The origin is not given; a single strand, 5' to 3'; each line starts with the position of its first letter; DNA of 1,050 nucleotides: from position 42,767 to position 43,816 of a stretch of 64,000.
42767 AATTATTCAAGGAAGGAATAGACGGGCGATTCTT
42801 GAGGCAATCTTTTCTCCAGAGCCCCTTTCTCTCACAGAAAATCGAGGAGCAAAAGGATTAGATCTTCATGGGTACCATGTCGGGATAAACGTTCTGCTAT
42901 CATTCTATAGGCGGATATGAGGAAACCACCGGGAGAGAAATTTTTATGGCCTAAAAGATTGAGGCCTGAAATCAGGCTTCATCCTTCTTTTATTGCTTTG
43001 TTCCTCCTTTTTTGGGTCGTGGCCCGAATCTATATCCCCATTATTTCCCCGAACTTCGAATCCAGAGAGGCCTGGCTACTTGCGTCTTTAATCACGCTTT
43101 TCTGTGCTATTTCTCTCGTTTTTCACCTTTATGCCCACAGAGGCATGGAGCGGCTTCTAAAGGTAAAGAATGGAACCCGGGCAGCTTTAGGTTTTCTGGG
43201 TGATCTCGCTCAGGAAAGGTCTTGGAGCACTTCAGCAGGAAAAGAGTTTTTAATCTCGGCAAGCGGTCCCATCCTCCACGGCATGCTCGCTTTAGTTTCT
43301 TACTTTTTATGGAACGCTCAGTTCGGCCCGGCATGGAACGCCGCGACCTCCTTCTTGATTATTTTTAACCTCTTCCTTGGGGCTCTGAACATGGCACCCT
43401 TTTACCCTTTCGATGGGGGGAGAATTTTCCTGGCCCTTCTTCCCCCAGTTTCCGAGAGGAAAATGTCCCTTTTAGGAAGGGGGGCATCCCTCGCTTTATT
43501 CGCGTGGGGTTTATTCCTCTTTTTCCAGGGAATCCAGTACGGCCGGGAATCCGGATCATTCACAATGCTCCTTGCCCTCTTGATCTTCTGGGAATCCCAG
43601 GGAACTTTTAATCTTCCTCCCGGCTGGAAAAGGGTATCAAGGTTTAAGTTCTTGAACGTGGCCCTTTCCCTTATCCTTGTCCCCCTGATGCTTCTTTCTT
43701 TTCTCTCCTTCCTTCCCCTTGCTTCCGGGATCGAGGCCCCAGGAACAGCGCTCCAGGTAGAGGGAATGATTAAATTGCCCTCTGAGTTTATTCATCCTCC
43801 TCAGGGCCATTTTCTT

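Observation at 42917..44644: Fusion of an M50/S2P-like membrane domain (degenerate HExxH) with PDZ and Lon-S16 protease domains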

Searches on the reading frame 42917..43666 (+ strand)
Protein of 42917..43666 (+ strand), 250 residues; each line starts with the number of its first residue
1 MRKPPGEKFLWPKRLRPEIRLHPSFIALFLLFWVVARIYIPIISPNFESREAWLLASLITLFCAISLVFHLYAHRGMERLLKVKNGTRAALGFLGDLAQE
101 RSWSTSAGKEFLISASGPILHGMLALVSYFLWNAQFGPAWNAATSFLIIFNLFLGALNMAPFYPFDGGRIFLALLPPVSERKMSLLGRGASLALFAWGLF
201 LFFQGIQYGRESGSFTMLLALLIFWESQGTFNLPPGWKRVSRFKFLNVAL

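Call 21: search_solved_structures(query=A2, max_evalue=10, show_alignments=4)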
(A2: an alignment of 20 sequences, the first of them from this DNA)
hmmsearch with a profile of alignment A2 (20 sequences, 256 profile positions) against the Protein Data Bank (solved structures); distinct sequences matched with E-value up to 10: 15.
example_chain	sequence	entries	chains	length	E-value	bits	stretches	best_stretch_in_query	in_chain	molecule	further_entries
3b4r_A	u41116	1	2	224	3.4e-18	69.1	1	28-208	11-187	Putative zinc metalloprotease MJ0392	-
8vjl_A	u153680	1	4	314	2.5e-13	53.2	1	62-210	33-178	Stage IV sporulation protein FB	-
8vjm_A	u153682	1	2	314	2.6e-13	53.1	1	62-210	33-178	Stage IV sporulation protein FB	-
7w6y_A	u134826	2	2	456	6.3e-07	32.2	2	145-215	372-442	Anti sigma-E protein, RseA | Zinc metalloprotease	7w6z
7w6x_A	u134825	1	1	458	2.4e-06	30.3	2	146-212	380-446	Regulator of sigma-E protease RseP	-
9j83_A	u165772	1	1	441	2.9e-05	26.8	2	107-133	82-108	Putative zinc metalloprotease aq_1964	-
9j82_A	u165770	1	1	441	3.4e-05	26.6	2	107-133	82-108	Putative zinc metalloprotease aq_1964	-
7p2y_G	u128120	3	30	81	0.48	13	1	161-211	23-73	ATP synthase subunit c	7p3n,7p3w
9iik_C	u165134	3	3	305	0.52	12.8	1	114-139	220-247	Butyrophilin subfamily 3 member A2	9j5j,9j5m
9jqp_B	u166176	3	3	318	0.56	12.7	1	114-139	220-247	Butyrophilin subfamily 3 member A2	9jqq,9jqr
8zhr_E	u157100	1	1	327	0.57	12.7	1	114-139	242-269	Butyrophilin subfamily 3 member A2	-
8zjx_E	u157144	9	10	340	0.6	12.6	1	114-139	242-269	Butyrophilin subfamily 3 member A2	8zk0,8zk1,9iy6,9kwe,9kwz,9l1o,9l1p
8zjz_E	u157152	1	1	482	1.1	11.8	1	114-140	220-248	Butyrophilin subfamily 3 member A3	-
8zyr_C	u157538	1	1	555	1.3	11.6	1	114-140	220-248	Butyrophilin subfamily 3 member A3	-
8zjy_E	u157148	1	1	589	1.4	11.5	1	114-140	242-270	Butyrophilin subfamily 3 member A3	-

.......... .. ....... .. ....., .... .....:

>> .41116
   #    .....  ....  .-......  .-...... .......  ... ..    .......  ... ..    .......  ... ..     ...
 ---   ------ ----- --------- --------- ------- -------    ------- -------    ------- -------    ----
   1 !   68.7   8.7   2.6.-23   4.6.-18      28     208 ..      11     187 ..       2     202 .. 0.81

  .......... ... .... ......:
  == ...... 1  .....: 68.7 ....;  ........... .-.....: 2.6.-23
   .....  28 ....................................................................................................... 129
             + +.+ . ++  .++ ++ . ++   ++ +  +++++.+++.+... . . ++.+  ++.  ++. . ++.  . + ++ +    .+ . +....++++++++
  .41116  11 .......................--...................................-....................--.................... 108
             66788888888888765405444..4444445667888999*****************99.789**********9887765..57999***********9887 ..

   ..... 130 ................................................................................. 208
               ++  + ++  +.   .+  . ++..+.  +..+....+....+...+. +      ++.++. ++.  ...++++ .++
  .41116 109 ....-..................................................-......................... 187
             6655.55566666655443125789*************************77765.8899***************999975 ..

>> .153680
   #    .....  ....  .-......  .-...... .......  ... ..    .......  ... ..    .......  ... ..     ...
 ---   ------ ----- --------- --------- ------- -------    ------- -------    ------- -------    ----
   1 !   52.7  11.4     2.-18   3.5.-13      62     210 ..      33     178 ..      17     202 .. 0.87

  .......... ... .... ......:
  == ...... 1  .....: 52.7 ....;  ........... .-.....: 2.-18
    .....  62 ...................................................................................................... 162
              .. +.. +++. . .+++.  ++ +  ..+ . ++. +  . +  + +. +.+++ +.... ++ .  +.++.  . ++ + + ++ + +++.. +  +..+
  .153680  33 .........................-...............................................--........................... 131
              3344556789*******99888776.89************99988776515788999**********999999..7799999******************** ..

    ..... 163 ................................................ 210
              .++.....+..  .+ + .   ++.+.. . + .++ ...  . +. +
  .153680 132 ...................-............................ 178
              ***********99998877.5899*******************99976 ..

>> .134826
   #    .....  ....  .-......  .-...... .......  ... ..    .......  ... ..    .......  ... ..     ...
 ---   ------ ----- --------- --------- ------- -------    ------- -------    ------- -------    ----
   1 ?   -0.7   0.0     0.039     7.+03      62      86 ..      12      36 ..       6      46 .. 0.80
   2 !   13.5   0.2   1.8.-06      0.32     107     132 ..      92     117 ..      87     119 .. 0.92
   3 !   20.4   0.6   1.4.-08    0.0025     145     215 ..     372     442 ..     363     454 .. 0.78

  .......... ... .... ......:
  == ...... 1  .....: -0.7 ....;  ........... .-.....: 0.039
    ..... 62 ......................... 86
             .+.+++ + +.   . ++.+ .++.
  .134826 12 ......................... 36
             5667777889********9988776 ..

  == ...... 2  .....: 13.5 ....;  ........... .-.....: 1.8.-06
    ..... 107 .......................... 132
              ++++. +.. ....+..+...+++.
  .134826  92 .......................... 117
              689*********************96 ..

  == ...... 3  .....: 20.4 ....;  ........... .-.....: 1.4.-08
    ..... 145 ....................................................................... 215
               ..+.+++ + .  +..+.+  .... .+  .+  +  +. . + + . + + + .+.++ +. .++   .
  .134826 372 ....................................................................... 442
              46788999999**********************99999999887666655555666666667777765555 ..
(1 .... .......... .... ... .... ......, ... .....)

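Call 22: search_protein_representatives(protein=window:42917-43666:+)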
Query: 250 residues. Proteins with E-value up to 0.001 (for the whole library): 1103; up to 1e-10: 55; up to 1e-30: 3. The best 150 are listed.
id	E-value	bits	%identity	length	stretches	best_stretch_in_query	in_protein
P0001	1.3e-145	500.0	92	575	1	1-250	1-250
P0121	3.2e-62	226.7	66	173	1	10-176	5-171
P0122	7.7e-34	133.7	41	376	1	18-222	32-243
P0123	1.3e-29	119.9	39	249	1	30-221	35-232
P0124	1.6e-26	109.8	40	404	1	30-223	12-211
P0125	2.5e-26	109.1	36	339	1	31-223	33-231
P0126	1.2e-25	107.0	36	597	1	30-244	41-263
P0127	3.0e-24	102.3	36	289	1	25-209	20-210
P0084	5.0e-24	101.6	37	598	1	31-223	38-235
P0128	8.2e-23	97.6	33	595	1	30-224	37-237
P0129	5.4e-22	94.9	39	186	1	29-175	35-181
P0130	6.8e-22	94.6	36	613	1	18-228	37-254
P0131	1.5e-21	93.5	36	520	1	29-234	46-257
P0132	3.9e-21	92.1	33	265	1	28-223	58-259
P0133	4.4e-21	92.0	32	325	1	17-223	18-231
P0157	4.2e-13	65.8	33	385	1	18-203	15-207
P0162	3.8e-12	62.7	34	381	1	18-205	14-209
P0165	9.7e-12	61.3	28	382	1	18-188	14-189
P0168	6.3e-11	58.7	32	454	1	18-207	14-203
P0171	8.9e-11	58.2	30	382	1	22-226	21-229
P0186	7.7e-10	55.1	33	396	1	19-201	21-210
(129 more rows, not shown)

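Call 53: search_protein_families(library=pfam, proteins=[P0157, P0162, P0165, P0171, P0168, P0186], max_evalue=0.001)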
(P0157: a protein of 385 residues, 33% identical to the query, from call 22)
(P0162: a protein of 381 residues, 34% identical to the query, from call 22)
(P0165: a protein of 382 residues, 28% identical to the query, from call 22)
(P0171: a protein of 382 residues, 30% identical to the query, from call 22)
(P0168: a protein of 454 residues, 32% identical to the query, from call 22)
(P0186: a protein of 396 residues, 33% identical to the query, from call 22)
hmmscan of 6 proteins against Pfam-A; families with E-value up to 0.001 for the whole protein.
P0157 (385 aa): 3 families
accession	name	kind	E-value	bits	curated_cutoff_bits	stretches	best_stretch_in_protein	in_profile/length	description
PF02163.28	Peptidase_M50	-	2.5e-22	79.7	27.2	2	136-194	157-217/221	Peptidase family M50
PF17136.10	ribosomal_L24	-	7.2e-22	77.9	27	1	314-385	1-65/65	Ribosomal proteins 50S L24/mitochondrial 39S L24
PF00571.33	CBS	-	2.2e-07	31.6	24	1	246-296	1-51/57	CBS domain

P0162 (381 aa): 3 families
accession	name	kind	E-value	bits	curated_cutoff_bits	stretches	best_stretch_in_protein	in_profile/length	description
PF02163.28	Peptidase_M50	-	7.9e-21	74.9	27.2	2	134-186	155-207/221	Peptidase family M50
PF00571.33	CBS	-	2.3e-16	60.3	24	2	246-297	1-52/57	CBS domain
PF13398.12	Peptidase_M50B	-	1.8e-05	24.9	26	1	55-147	16-105/201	Peptidase M50B-like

P0165 (382 aa): 3 families
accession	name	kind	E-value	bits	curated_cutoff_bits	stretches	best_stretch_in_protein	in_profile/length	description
PF02163.28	Peptidase_M50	-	3.7e-23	82.5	27.2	2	136-194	157-217/221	Peptidase family M50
PF00571.33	CBS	-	9.4e-17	61.5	24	2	310-365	1-55/57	CBS domain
PF13398.12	Peptidase_M50B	-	1.7e-07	31.6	26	1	61-159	22-117/201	Peptidase M50B-like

P0171 (382 aa): 3 families
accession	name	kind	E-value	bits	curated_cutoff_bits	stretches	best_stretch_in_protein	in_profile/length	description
PF02163.28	Peptidase_M50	-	1.4e-22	80.6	27.2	2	57-129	2-100/221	Peptidase family M50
PF00571.33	CBS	-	7.4e-05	23.4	24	0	322-367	10-56/57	CBS domain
PF13398.12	Peptidase_M50B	-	0.00016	21.9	26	1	61-204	21-155/201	Peptidase M50B-like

P0168 (454 aa): 2 families
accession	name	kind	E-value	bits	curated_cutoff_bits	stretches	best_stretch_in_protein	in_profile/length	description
PF02163.28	Peptidase_M50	-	1.6e-22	80.4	27.2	2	58-135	4-107/221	Peptidase family M50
PF13398.12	Peptidase_M50B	-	2.1e-06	28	26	1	55-133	16-94/201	Peptidase M50B-like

P0186 (396 aa): 2 families
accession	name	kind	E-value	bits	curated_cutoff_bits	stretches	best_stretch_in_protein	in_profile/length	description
PF02163.28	Peptidase_M50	-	7.4e-19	68.4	27.2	2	63-134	3-100/221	Peptidase family M50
PF00571.33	CBS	-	5.4e-10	39.9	24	1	324-379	2-56/57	CBS domain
